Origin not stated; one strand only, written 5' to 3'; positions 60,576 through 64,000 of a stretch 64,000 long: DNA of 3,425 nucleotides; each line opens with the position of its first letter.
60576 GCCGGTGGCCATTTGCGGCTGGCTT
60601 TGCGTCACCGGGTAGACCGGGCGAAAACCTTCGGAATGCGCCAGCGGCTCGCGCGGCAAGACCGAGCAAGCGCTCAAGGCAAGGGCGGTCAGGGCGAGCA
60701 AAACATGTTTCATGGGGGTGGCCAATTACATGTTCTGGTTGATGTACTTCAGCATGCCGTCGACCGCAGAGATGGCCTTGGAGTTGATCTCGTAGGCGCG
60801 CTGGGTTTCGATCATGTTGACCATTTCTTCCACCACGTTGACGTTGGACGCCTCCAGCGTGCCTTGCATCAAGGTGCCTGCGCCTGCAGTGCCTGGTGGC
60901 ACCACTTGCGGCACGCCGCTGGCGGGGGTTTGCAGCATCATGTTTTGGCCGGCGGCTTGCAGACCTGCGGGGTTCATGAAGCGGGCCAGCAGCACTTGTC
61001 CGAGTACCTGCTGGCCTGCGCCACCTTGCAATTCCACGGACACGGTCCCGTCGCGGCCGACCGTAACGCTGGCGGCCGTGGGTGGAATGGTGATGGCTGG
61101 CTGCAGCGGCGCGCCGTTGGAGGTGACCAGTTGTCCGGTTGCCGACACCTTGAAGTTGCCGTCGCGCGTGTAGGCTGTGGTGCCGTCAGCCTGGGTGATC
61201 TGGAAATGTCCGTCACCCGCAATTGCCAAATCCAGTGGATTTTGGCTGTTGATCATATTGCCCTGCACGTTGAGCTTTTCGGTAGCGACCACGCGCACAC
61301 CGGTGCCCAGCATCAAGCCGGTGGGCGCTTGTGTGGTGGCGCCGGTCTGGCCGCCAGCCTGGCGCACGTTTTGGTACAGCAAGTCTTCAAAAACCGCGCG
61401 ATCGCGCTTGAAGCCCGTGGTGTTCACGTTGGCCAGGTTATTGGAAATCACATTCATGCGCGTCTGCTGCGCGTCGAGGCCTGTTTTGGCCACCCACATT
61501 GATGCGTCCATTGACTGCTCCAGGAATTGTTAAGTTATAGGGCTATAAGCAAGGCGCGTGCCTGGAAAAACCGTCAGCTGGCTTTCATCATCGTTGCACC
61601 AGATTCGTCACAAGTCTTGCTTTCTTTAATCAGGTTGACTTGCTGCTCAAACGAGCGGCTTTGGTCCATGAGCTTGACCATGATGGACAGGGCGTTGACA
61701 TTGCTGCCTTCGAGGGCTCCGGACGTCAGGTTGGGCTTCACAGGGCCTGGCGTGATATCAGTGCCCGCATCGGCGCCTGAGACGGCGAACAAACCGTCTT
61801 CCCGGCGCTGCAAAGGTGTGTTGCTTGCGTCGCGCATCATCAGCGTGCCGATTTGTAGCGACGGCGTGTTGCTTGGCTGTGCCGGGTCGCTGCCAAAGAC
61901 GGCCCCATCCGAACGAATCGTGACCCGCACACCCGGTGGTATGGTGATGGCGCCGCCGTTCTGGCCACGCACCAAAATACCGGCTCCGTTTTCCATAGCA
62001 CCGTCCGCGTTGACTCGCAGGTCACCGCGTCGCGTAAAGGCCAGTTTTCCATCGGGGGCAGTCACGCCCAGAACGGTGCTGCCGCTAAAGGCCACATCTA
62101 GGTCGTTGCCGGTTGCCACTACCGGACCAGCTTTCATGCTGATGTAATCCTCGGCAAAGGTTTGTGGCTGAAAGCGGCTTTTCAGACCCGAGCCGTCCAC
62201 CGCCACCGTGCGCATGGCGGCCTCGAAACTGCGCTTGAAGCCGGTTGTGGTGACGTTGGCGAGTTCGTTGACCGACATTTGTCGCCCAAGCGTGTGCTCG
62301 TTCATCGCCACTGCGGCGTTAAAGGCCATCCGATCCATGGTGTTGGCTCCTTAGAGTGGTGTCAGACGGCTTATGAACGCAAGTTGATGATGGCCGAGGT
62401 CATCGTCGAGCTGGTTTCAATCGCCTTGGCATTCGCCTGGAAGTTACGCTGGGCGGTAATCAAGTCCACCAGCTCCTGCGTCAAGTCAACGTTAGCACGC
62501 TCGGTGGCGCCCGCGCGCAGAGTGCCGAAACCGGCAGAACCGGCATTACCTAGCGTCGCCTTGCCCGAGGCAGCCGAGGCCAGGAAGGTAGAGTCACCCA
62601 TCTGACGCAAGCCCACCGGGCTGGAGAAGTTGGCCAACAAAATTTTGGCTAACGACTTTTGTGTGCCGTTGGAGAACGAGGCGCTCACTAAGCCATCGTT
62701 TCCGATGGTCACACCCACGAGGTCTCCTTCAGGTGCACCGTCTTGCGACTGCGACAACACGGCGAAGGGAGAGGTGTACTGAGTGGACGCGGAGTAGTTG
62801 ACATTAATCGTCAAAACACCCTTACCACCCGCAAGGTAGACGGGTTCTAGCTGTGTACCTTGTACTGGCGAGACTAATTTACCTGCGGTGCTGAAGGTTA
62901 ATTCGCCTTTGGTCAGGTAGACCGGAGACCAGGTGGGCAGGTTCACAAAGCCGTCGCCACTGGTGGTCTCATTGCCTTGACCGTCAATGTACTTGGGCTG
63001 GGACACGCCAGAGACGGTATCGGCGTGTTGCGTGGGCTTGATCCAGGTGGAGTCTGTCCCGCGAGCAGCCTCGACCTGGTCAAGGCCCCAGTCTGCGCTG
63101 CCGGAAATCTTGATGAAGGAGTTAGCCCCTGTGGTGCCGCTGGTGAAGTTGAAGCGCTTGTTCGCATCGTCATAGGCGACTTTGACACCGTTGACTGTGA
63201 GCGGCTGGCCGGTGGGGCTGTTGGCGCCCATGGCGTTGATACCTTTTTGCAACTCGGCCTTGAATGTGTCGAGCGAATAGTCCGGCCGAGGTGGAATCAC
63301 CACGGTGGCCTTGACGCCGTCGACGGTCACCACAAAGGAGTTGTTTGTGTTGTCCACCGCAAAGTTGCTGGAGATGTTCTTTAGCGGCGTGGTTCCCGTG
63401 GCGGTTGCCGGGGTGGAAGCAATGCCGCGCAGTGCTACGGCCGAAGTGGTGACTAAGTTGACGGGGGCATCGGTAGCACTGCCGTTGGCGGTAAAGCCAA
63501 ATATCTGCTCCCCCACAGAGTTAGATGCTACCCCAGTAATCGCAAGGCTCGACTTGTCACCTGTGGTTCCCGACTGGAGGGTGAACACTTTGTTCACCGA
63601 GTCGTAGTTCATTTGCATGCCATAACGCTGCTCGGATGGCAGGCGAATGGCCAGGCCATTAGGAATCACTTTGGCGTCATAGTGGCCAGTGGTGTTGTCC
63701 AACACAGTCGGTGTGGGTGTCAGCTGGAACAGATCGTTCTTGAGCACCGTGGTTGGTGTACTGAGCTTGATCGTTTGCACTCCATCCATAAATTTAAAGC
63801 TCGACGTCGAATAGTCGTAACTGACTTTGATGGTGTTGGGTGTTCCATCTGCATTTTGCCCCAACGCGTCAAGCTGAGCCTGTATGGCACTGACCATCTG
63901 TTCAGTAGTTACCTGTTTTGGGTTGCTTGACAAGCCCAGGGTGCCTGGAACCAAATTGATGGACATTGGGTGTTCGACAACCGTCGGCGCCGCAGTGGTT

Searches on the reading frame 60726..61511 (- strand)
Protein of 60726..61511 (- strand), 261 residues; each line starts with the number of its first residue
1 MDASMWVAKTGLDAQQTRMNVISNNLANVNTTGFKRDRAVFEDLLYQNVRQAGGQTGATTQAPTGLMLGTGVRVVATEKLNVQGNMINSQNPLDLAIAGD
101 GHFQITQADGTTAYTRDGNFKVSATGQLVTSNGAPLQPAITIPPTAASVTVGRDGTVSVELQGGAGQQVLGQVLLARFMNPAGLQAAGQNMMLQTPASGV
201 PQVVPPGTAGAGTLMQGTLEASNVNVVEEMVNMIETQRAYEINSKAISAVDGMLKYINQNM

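Call 31: search_protein_families(library=ncbifam, proteins=[window:60726-61511:-], max_evalue=0.001)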
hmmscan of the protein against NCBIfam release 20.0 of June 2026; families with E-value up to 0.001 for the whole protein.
window:60726-61511:- (261 aa): 32 families (the best 25 are shown)
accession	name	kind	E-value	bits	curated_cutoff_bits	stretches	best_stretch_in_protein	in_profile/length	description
TIGR02488.1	flgG_G_neg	equivalog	1.6e-110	368.7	252.75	1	4-260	1-258/259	flagellar basal-body rod protein FlgG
NF009456.0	PRK12816.1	equivalog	2.5e-85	286.3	416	1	3-257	3-259/264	flagellar basal body rod protein FlgG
TIGR03506.1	FlgEFG_subfam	subfamily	6.6e-76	256.3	70.25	2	4-136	2-121/351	flagellar hook-basal body complex protein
NF009278.1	PRK12636.1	equivalog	7.1e-61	206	350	1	3-255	3-256/263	flagellar basal body rod protein FlgG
NF004241.1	PRK05682.1-5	equivalog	3.7e-52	177.9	469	2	1-135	1-134/446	flagellar hook protein FlgE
NF004238.1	PRK05682.1-1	equivalog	5.5e-52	177.4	400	2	147-255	301-408/414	flagellar hook protein FlgE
TIGR02490.1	flgF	equivalog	1.2e-47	162.3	178.5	1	6-241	2-218/218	flagellar basal-body rod protein FlgF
NF004242.0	PRK05682.2-1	equivalog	6.2e-45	153.7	365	2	4-137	6-128/422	flagellar hook protein FlgE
TIGR02489.1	flgE_epsilon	equivalog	3.8e-44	151.3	412.85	2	3-137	3-137/719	flagellar hook protein FlgE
NF009280.2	PRK12640.1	subfamily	6.3e-40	137.3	210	1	1-256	1-238/246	flagellar basal body rod protein FlgF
NF009331.1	PRK12689.1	equivalog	4.1e-39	134.3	347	1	16-252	16-239/252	flagellar basal-body rod protein FlgF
NF004243.1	PRK05682.2-2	equivalog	6e-38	131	801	2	4-136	6-124/420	flagellar hook protein FlgE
NF005286.1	PRK06803.1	equivalog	6.3e-38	130.9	467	2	148-256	290-397/402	flagellar hook protein FlgE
NF009332.0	PRK12690.1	equivalog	1.4e-36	126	288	1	1-254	1-229/239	flagellar hook-basal body complex protein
NF004240.1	PRK05682.1-4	equivalog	6.5e-34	118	472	2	6-137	4-126/443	flagellar hook protein FlgE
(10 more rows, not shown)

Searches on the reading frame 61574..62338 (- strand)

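Call 31: search_protein_families(library=ncbifam, proteins=[window:61574-62338:-], max_evalue=0.001)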
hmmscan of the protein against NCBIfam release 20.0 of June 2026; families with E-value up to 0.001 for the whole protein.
window:61574-62338:- (254 aa): 20 families
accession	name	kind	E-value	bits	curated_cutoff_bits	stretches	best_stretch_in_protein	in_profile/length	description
NF009280.2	PRK12640.1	subfamily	3.7e-51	174.1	210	1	1-253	1-245/246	flagellar basal body rod protein FlgF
TIGR02490.1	flgF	equivalog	8.6e-35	120.3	178.5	1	7-231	3-218/218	flagellar basal-body rod protein FlgF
TIGR03506.1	FlgEFG_subfam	subfamily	5.9e-30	105.2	70.25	2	6-123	4-121/351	flagellar hook-basal body complex protein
NF009331.1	PRK12689.1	equivalog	1e-25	90.4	347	1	15-241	13-238/252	flagellar basal-body rod protein FlgF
NF009282.1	PRK12642.1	equivalog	5.6e-23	81.5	242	1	23-243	23-229/239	flagellar basal-body rod protein FlgF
TIGR02488.1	flgG_G_neg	equivalog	3.5e-21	75.9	252.75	1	8-240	5-248/259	flagellar basal-body rod protein FlgG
NF009332.0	PRK12690.1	equivalog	6.4e-21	74.7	288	1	17-238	15-223/239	flagellar hook-basal body complex protein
NF009281.1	PRK12641.1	equivalog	1.6e-20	73.6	260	1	12-239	11-236/252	flagellar basal-body rod protein FlgF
NF009283.0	PRK12643.1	equivalog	1.9e-20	73.7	421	1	5-213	5-208/209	flagellar basal body rod protein FlgF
NF005286.1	PRK06803.1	equivalog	4.9e-13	49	467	2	4-126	1-119/402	flagellar hook protein FlgE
NF009278.1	PRK12636.1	equivalog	5e-13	49.2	350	1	60-240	73-251/263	flagellar basal body rod protein FlgG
NF009456.0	PRK12816.1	equivalog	2e-12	47.4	416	1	3-241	3-253/264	flagellar basal body rod protein FlgG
NF004238.1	PRK05682.1-1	equivalog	1.8e-10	40.7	400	1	18-125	16-123/414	flagellar hook protein FlgE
NF004242.0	PRK05682.2-1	equivalog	7.1e-09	34.9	365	1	12-127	14-131/422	flagellar hook protein FlgE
NF004243.1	PRK05682.2-2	equivalog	9.6e-09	34.8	801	1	25-127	27-128/420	flagellar hook protein FlgE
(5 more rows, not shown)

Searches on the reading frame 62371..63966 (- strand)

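Call 31: search_protein_families(library=ncbifam, proteins=[window:62371-63966:-], max_evalue=0.001)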
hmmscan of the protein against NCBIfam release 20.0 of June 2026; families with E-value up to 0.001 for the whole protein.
window:62371-63966:- (531 aa): 22 families
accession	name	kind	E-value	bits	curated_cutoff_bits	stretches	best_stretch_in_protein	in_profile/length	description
NF004238.1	PRK05682.1-1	equivalog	3.2e-48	165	400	1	353-530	230-414/414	flagellar hook protein FlgE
NF004240.1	PRK05682.1-4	equivalog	1.7e-45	156.2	472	1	358-530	272-443/443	flagellar hook protein FlgE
NF005286.1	PRK06803.1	equivalog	9.5e-41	140.2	467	1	355-528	226-400/402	flagellar hook protein FlgE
TIGR03506.1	FlgEFG_subfam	subfamily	2.3e-40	139.4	70.25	1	310-512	155-351/351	flagellar hook-basal body complex protein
NF004241.1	PRK05682.1-5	equivalog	4.8e-37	128.1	469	1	386-530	301-445/446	flagellar hook protein FlgE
NF004243.1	PRK05682.2-2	equivalog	7.3e-34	117.5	801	1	344-530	239-419/420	flagellar hook protein FlgE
NF009279.0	PRK12637.1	equivalog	6.2e-30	104.3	663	1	356-530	297-473/473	flagellar hook protein FlgE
TIGR02488.1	flgG_G_neg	equivalog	1.5e-25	90.1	252.75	1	415-528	143-257/259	flagellar basal-body rod protein FlgG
NF009278.1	PRK12636.1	equivalog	4.4e-25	88.7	350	1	324-530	85-262/263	flagellar basal body rod protein FlgG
TIGR02489.1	flgE_epsilon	equivalog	1.8e-24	86.3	412.85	1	388-530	570-718/719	flagellar hook protein FlgE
NF004242.0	PRK05682.2-1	equivalog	1.4e-23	83.4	365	1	300-528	193-419/422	flagellar hook protein FlgE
NF040922.1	flgE_Caulobact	equivalog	2.5e-20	73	750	1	385-529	357-503/505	flagellar hook protein FlgE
NF009456.0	PRK12816.1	equivalog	1.1e-19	71.1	416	1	419-530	151-263/264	flagellar basal body rod protein FlgG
NF004495.0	PRK05841.1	equivalog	7.3e-17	61.1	857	1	395-530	457-602/603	flagellar hook protein FlgE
TIGR02490.1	flgF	equivalog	5.3e-14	52.3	178.5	1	337-510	81-218/218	flagellar basal-body rod protein FlgF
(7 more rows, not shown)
